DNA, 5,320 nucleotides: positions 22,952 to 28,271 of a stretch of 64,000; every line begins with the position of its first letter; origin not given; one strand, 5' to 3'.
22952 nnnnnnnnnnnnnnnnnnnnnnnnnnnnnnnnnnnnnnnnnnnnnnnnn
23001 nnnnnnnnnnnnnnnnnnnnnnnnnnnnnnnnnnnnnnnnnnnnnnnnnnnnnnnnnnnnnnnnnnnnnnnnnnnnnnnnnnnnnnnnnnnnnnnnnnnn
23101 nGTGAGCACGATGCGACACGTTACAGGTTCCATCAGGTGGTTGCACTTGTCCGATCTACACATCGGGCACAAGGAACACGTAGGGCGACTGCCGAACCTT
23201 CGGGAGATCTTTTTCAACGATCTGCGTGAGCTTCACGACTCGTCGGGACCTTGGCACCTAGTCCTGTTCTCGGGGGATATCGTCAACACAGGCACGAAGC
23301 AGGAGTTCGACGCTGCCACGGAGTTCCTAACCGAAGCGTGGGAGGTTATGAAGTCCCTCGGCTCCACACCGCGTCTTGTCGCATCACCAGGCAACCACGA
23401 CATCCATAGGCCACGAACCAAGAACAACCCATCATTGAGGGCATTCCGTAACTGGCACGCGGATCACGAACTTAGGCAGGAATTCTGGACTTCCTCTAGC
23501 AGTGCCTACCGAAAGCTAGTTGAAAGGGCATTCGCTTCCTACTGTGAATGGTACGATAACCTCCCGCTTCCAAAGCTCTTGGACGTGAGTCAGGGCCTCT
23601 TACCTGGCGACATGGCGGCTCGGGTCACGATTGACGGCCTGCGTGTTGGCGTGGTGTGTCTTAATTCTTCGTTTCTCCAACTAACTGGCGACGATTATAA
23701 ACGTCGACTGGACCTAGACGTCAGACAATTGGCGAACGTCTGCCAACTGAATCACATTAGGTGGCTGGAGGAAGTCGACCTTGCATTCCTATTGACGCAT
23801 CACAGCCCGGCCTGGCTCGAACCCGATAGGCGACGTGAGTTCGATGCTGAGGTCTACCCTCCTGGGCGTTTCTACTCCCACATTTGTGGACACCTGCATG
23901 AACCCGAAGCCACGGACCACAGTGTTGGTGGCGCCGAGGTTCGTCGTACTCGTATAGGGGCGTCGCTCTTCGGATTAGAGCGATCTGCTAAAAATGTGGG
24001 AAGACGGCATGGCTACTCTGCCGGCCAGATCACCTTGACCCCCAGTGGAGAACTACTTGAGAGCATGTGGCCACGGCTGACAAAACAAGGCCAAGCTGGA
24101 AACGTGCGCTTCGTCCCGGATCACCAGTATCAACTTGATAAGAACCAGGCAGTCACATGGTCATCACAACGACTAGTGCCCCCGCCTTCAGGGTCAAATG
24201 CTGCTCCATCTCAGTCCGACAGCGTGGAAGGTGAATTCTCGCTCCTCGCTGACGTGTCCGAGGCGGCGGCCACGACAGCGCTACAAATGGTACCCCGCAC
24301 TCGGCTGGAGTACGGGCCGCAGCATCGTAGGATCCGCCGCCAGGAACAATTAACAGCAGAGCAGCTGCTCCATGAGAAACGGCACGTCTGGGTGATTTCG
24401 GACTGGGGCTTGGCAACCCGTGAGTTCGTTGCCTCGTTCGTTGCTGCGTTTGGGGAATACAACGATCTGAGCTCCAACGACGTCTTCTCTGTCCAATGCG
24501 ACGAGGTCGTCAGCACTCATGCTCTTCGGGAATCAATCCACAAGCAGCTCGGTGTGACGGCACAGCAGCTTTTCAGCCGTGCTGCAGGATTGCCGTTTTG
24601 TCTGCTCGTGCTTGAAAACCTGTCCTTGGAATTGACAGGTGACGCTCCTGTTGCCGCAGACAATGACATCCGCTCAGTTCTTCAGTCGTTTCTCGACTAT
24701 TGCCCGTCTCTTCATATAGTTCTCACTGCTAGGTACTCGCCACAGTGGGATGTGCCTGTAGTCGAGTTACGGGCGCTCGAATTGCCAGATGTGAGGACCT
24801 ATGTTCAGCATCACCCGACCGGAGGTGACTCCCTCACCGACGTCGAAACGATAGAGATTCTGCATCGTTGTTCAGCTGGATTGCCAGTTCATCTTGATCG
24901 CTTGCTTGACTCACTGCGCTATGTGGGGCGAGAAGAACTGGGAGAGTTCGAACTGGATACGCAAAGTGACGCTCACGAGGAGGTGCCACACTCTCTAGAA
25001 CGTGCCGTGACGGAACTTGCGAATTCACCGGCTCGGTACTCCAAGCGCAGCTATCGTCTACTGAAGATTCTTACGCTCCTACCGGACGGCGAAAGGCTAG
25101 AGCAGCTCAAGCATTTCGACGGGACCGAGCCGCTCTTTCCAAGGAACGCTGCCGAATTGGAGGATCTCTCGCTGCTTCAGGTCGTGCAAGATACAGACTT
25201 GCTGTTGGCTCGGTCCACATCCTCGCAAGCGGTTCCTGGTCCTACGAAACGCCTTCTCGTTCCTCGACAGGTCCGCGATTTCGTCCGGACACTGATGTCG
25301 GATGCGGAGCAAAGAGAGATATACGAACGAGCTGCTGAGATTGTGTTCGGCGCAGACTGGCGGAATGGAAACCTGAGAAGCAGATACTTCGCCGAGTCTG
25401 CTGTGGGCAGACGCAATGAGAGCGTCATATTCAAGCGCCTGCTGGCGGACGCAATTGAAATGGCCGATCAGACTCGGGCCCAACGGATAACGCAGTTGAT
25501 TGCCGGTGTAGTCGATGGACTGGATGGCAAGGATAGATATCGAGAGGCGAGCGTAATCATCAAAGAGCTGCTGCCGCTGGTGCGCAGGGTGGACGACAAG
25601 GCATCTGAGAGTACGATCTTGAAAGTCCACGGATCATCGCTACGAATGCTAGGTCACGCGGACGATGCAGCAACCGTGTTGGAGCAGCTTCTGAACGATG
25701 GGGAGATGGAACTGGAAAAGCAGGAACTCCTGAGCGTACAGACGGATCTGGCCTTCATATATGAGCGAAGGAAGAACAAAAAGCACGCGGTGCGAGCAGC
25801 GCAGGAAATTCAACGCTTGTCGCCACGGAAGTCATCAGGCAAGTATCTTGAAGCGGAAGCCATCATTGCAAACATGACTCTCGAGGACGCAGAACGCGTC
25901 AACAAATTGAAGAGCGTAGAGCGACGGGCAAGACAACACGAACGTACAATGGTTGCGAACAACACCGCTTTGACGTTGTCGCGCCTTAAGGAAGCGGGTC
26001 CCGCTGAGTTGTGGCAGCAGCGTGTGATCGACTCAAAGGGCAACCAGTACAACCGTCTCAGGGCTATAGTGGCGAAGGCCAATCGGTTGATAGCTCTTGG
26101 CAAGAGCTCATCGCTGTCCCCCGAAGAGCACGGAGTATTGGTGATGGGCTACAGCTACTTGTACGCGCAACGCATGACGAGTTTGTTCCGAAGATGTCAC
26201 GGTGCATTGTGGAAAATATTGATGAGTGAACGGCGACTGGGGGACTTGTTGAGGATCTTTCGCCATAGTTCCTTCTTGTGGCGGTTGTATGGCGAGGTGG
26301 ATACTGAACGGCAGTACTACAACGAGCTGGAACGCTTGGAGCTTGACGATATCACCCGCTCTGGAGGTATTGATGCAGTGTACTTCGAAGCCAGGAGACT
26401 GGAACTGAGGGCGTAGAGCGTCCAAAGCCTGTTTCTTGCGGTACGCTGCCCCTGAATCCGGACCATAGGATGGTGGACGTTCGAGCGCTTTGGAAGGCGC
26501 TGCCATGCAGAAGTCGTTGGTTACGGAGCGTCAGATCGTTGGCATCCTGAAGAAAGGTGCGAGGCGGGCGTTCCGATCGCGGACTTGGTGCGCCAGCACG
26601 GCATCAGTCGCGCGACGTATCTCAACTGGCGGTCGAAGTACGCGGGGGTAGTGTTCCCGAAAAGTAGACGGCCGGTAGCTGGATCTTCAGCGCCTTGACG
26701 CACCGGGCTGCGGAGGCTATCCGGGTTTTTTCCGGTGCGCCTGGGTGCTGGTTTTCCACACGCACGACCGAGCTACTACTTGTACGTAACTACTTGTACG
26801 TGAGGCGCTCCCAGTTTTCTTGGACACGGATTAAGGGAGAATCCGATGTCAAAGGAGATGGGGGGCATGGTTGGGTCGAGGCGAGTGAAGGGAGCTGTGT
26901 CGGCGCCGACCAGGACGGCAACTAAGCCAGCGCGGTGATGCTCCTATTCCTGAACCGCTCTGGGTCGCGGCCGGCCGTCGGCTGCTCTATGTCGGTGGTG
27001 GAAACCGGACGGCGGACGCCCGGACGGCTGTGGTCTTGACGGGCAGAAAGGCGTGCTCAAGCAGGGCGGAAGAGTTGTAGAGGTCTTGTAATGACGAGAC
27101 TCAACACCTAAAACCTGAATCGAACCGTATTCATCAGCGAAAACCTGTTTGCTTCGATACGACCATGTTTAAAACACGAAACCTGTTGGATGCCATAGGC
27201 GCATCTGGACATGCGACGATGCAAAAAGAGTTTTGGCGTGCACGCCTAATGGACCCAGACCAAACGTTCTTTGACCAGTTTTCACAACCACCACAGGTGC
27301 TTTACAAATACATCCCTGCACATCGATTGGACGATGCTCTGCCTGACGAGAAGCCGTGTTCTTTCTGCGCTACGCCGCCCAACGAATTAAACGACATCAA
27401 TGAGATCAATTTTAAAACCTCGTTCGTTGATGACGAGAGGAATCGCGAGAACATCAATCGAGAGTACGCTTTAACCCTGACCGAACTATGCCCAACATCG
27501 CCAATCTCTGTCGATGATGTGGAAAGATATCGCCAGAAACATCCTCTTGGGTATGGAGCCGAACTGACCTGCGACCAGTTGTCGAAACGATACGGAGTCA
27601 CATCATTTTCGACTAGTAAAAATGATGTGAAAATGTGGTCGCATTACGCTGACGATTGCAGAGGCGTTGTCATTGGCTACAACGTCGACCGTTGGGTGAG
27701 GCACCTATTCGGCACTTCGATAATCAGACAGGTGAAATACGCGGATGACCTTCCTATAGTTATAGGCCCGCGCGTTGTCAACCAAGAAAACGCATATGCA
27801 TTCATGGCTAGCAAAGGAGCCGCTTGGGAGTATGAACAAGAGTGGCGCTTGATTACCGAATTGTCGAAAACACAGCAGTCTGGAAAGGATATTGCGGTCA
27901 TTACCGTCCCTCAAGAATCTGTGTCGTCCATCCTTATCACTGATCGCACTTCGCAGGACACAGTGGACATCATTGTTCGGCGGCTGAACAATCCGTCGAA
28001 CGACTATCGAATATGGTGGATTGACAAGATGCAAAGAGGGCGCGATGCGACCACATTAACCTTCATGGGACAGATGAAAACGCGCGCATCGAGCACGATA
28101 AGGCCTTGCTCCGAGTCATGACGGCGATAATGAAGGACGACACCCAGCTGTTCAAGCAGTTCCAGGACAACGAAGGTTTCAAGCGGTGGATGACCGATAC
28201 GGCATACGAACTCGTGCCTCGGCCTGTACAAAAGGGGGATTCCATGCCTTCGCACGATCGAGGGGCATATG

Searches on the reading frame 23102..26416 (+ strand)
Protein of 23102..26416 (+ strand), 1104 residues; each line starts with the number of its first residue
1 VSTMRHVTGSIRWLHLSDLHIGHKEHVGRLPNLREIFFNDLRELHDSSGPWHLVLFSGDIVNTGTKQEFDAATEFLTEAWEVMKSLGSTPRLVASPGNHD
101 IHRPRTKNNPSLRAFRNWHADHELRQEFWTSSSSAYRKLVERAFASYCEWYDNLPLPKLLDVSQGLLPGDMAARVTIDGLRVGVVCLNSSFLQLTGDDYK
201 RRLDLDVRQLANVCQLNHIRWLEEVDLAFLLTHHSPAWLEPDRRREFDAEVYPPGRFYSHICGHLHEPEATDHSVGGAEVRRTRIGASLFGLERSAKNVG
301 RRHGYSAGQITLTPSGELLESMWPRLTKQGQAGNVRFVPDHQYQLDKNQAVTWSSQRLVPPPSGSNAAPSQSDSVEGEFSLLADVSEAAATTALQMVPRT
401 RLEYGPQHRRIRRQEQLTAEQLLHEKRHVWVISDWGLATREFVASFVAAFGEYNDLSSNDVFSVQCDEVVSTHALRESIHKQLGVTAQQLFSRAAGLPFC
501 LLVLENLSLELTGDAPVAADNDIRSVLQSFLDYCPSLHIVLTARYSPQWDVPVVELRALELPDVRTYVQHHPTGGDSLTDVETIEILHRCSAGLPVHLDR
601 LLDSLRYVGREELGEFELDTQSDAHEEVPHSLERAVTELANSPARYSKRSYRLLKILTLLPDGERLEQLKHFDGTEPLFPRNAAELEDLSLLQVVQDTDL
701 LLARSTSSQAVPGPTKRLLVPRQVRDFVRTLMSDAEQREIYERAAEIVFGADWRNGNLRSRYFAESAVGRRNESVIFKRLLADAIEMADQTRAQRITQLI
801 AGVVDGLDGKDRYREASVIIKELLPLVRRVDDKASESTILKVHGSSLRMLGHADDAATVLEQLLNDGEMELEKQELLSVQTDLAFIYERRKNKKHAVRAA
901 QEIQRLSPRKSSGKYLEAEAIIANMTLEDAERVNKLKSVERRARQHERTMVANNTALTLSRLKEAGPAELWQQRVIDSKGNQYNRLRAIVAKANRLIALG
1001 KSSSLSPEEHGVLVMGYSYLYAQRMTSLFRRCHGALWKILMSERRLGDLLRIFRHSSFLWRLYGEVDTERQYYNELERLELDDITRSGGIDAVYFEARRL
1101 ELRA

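Call 31: search_protein_families(library=pfam, max_evalue=0.001, proteins=[window:23102-26416:+])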
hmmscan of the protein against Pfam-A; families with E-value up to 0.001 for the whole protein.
window:23102-26416:+ (1104 aa): 1 family
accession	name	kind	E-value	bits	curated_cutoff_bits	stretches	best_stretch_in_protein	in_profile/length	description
PF00149.33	Metallophos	-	9.6e-13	49.4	21.5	1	12-268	2-191/191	Calcineurin-like phosphoesterase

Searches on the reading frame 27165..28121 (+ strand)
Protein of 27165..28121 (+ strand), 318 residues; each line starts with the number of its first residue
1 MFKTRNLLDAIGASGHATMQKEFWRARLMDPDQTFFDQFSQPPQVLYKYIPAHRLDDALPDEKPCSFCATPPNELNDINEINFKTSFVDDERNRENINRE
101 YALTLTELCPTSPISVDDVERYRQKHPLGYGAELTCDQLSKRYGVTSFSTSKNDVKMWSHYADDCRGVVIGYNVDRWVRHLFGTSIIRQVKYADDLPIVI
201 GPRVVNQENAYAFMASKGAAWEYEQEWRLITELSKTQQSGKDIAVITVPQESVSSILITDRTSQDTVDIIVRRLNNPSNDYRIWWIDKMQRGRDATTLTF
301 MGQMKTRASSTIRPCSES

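Call 31: search_protein_families(library=pfam, max_evalue=0.001, proteins=[window:27165-28121:+])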
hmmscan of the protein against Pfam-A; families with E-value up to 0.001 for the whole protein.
window:27165-28121:+ (318 aa): 1 family
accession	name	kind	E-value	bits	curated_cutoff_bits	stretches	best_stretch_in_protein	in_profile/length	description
PF11185.13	DUF2971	-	2.5e-08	35.6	22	1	157-229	1-89/89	Protein of unknown function (DUF2971)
